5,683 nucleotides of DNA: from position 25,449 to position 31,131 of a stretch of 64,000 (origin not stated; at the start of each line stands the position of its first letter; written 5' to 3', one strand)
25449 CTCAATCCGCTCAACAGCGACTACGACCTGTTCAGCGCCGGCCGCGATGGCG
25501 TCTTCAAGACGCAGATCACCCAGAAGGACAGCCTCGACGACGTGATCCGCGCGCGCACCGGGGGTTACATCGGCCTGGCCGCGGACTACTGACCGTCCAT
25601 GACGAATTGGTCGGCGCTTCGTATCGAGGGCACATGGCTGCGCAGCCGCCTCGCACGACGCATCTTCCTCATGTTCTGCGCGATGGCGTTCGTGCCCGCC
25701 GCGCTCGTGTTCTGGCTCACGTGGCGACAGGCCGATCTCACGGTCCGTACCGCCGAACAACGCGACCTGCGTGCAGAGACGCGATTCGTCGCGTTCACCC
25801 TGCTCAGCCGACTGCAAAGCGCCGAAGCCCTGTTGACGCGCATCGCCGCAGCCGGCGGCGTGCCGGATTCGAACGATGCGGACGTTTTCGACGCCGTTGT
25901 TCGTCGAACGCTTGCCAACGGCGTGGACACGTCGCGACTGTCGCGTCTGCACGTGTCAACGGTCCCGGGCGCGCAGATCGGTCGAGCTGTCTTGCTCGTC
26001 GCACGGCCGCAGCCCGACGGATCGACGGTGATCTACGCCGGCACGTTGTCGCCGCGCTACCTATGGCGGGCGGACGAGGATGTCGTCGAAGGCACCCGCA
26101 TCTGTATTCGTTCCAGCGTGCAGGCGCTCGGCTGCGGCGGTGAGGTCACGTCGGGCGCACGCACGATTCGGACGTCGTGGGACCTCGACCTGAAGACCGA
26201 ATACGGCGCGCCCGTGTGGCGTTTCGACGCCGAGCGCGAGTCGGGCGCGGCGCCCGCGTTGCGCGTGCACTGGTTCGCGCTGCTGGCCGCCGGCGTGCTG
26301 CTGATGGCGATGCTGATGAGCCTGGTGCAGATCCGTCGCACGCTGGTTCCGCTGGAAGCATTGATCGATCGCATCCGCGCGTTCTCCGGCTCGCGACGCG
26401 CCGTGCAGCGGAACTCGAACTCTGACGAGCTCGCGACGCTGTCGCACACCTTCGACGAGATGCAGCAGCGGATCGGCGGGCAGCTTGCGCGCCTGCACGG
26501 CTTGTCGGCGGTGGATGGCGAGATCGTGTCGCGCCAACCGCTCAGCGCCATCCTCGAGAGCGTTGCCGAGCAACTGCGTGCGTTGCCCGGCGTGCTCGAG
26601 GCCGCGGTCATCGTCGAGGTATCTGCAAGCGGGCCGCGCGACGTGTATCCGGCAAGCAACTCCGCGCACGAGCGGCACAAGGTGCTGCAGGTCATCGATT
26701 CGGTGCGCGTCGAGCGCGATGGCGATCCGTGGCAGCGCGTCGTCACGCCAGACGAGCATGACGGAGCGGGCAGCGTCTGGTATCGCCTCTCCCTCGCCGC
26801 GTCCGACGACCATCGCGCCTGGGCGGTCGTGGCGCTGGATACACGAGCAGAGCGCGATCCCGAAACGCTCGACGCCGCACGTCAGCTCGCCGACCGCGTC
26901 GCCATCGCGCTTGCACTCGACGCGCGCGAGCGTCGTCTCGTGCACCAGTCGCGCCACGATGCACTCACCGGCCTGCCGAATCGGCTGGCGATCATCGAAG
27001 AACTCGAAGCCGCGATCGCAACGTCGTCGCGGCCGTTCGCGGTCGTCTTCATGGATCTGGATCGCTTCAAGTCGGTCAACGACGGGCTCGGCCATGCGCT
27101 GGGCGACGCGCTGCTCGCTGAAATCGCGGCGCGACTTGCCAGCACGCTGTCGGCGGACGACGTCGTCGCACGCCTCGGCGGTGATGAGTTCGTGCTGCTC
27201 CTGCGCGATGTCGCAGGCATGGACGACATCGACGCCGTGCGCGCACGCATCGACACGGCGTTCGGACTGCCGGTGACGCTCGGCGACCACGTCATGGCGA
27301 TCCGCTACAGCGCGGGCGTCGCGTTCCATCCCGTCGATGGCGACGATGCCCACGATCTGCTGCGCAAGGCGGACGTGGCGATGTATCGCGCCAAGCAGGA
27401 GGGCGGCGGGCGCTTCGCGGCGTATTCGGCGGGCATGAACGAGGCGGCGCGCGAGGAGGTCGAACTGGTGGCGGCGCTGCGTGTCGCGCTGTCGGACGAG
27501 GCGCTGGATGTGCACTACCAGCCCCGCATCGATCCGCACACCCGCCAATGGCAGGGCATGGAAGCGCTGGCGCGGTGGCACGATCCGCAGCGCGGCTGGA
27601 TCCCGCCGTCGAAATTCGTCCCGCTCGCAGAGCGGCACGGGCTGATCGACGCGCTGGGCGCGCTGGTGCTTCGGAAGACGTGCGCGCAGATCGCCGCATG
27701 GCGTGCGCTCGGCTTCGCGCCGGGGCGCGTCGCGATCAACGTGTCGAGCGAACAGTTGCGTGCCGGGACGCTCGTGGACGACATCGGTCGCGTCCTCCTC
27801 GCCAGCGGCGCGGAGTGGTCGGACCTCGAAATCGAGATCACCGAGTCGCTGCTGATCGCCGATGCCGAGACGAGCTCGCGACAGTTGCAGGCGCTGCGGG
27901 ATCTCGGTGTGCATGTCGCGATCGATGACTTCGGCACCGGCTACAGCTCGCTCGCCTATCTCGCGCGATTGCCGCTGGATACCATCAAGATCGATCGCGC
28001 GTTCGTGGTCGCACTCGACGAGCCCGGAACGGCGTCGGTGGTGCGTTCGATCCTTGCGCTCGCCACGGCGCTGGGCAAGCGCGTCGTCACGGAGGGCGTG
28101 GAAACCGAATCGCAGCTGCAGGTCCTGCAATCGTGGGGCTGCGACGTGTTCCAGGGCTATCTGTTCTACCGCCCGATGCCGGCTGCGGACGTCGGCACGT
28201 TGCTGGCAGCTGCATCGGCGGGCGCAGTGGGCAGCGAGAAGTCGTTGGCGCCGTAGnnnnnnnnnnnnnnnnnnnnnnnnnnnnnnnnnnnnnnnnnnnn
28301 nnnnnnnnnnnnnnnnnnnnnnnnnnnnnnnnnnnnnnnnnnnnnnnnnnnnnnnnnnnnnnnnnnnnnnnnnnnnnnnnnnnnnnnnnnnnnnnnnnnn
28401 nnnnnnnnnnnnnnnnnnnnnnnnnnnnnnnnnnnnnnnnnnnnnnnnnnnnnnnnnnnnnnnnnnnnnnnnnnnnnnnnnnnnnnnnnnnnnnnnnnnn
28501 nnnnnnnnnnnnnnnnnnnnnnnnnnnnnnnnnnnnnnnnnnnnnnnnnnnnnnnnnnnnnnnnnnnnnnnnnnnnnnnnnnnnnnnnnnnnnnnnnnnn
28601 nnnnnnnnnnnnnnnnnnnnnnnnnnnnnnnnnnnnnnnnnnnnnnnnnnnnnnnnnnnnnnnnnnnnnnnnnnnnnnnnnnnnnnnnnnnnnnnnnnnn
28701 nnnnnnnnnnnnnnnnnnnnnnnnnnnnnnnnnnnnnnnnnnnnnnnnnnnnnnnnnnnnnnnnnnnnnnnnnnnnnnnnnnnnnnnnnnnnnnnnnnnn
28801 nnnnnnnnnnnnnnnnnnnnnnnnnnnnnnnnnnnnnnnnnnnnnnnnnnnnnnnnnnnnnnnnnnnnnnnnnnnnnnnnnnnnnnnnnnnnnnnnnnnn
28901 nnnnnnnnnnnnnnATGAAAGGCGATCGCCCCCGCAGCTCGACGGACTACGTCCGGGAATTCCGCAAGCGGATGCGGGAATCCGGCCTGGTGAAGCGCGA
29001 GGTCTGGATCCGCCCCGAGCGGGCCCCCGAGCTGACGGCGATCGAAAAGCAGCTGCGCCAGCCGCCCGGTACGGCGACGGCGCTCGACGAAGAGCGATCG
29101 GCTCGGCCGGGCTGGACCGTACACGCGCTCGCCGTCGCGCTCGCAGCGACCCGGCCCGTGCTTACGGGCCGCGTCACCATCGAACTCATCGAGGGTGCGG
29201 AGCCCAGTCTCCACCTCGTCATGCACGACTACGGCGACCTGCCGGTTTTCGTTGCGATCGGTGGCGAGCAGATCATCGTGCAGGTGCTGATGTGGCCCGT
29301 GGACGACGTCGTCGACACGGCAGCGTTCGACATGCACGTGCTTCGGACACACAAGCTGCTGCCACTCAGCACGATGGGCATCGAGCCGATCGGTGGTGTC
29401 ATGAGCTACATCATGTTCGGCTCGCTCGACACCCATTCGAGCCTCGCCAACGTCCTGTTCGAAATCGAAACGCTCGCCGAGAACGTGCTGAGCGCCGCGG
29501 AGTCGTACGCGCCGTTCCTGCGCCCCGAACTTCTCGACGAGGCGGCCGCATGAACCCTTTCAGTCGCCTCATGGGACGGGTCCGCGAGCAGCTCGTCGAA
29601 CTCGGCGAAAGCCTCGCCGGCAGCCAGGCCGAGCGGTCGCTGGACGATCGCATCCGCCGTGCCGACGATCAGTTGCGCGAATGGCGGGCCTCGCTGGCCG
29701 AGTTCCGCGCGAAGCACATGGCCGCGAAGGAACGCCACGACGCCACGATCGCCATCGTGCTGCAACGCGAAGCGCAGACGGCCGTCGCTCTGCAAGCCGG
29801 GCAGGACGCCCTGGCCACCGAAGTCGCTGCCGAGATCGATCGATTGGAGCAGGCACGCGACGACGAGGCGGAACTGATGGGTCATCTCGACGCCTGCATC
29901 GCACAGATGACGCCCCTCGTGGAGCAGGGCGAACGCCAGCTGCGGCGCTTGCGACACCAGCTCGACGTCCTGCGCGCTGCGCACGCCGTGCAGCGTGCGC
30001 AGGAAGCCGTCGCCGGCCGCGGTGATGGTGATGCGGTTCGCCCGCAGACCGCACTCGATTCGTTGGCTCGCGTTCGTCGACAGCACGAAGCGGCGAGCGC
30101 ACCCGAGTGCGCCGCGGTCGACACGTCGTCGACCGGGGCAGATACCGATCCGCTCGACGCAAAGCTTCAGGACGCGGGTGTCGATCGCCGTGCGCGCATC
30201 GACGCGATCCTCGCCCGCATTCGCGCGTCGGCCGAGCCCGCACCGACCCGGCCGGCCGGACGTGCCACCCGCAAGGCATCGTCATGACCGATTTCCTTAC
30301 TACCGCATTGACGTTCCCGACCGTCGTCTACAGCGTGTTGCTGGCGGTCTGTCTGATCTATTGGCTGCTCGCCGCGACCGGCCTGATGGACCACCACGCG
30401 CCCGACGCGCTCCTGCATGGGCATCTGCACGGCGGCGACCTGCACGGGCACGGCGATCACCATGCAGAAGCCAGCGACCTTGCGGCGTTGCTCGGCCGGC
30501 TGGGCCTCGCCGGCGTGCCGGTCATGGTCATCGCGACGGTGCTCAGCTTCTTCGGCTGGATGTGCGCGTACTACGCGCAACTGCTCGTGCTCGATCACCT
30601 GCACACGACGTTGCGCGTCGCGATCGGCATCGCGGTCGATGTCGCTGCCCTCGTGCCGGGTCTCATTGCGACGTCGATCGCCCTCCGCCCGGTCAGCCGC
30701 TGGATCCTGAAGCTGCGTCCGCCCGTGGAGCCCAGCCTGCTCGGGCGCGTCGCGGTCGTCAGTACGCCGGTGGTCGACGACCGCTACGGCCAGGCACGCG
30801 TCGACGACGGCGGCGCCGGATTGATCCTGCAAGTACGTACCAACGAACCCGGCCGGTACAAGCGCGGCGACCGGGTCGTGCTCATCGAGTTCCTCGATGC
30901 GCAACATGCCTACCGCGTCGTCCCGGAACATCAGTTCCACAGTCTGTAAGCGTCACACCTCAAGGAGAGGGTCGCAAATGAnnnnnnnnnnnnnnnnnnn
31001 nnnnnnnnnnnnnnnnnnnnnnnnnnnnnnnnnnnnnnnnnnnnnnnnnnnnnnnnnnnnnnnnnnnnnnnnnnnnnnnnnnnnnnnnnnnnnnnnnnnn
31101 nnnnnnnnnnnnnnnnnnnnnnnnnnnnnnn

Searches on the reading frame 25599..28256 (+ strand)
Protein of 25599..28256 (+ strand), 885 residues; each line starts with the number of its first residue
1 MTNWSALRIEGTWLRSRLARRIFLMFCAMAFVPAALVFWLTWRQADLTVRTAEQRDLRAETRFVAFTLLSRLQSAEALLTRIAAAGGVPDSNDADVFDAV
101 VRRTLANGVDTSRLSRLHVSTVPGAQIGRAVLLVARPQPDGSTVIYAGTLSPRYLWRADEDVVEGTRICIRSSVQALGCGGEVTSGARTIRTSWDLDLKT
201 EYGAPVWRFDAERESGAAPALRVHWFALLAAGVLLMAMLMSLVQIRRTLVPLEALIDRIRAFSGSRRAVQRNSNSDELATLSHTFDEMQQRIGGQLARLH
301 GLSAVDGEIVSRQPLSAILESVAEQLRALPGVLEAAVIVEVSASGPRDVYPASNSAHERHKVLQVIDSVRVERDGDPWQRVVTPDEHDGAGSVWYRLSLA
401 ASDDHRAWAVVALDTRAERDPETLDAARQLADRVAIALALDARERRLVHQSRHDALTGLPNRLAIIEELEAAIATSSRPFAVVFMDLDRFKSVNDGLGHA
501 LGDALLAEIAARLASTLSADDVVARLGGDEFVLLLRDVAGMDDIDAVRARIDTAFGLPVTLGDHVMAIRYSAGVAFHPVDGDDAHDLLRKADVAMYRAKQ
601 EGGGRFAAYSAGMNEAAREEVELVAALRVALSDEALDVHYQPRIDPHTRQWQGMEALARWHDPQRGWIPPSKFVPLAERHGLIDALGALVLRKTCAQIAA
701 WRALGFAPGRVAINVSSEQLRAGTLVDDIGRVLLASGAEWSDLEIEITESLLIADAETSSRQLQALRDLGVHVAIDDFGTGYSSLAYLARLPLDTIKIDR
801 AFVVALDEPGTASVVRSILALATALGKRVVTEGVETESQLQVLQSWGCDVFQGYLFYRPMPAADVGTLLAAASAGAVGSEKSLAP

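Call 15: search_protein_families(library=pfam, proteins=[window:25599-28256:+], max_evalue=0.01)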
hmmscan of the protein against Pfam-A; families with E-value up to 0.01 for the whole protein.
window:25599-28256:+ (885 aa): 3 families
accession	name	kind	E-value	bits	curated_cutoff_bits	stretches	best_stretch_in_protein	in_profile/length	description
PF00563.25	EAL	-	3.1e-68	230.1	31.3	1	626-859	3-236/236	EAL domain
PF00990.26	GGDEF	-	1.4e-40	139.1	23.8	1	452-603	2-159/161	Diguanylate cyclase, GGDEF domain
PF00672.30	HAMP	-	0.00089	20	25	1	245-292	3-51/53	HAMP domain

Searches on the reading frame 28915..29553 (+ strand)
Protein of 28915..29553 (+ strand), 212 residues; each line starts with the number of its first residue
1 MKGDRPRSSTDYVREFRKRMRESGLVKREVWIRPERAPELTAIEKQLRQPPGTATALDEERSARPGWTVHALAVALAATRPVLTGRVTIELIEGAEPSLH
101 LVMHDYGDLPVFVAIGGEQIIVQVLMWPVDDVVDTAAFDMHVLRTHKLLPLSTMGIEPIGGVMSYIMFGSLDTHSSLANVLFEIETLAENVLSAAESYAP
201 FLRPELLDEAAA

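Call 15: search_protein_families(library=pfam, proteins=[window:28915-29553:+], max_evalue=0.01)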
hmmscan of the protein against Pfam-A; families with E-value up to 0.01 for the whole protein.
window:28915-29553:+ (212 aa): 1 family
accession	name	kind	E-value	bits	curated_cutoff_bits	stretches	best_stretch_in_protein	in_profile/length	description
PF09938.14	DUF2170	-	2.1e-45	154.3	27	1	67-202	2-137/137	Uncharacterized protein conserved in bacteria (DUF2170)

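Call 70: search_protein_families(library=ncbifam, proteins=[window:28915-29553:+], max_evalue=0.1)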
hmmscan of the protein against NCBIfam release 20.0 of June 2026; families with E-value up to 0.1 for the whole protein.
window:28915-29553:+ (212 aa): 2 families
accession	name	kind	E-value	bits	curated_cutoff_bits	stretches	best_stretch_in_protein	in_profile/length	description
NF050185.1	BflmRegBacAPseudo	equivalog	1e-77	260.2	300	1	7-204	4-204/206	biofilm formation regulator BacA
NF041430.1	UrfF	equivalog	0.0053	16.8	100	1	15-50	23-58/68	plasmid repression protein F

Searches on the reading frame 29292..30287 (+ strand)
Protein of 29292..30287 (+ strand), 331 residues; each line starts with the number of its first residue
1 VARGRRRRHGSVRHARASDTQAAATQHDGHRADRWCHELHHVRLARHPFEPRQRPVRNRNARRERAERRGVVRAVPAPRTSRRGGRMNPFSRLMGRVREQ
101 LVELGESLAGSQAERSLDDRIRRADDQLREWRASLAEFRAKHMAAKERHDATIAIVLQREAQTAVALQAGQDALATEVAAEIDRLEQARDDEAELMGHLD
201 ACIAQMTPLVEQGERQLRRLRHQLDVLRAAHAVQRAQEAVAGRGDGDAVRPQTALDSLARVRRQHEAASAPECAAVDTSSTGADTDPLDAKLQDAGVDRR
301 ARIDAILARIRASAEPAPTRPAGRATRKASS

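Call 15: search_protein_families(library=pfam, proteins=[window:29292-30287:+], max_evalue=0.01)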
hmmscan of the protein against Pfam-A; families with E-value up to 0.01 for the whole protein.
window:29292-30287:+ (331 aa): 1 family
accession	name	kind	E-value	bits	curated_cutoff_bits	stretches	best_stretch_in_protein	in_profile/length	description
PF04012.17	PspA_IM30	-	2.3e-20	73.6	33.9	1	88-312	1-216/220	PspA/IM30 family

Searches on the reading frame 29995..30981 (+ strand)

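Call 15: search_protein_families(library=pfam, proteins=[window:30107-30949:+, window:29995-30981:+], max_evalue=0.01)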
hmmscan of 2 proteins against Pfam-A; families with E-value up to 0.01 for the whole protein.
window:30107-30949:+ (280 aa): 1 family
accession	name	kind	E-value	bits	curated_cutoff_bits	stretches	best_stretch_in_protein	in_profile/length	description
PF21001.2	YqiJ_N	-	0.0037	17.9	23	1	74-184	3-110/116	Inner membrane protein YqiJ, N-terminal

window:29995-30981:+ (328 aa): 0 families

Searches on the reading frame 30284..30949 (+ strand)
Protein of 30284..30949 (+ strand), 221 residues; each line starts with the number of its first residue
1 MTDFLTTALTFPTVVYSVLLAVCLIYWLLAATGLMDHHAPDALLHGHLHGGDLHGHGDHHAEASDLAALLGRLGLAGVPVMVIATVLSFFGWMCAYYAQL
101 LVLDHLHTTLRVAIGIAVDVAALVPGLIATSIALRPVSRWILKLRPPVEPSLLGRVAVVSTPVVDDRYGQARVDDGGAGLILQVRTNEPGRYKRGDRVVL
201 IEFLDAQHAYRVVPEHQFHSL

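Call 68: search_protein_families(library=pfam, proteins=[window:30284-30949:+], max_evalue=10)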
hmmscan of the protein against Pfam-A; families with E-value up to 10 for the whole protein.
window:30284-30949:+ (221 aa): 1 family
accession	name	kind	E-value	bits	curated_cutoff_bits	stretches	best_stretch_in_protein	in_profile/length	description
PF21001.2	YqiJ_N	-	0.0021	18.7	23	1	15-125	3-110/116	Inner membrane protein YqiJ, N-terminal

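Call 70: search_protein_families(library=ncbifam, proteins=[window:30284-30949:+], max_evalue=0.1)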
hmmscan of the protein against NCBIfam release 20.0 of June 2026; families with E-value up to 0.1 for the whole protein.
window:30284-30949:+ (221 aa): 1 family
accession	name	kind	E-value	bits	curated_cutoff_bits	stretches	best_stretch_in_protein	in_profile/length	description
NF007391.0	PRK09917.1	equivalog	0.033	14.3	249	1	66-143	7-83/157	threonine/serine exporter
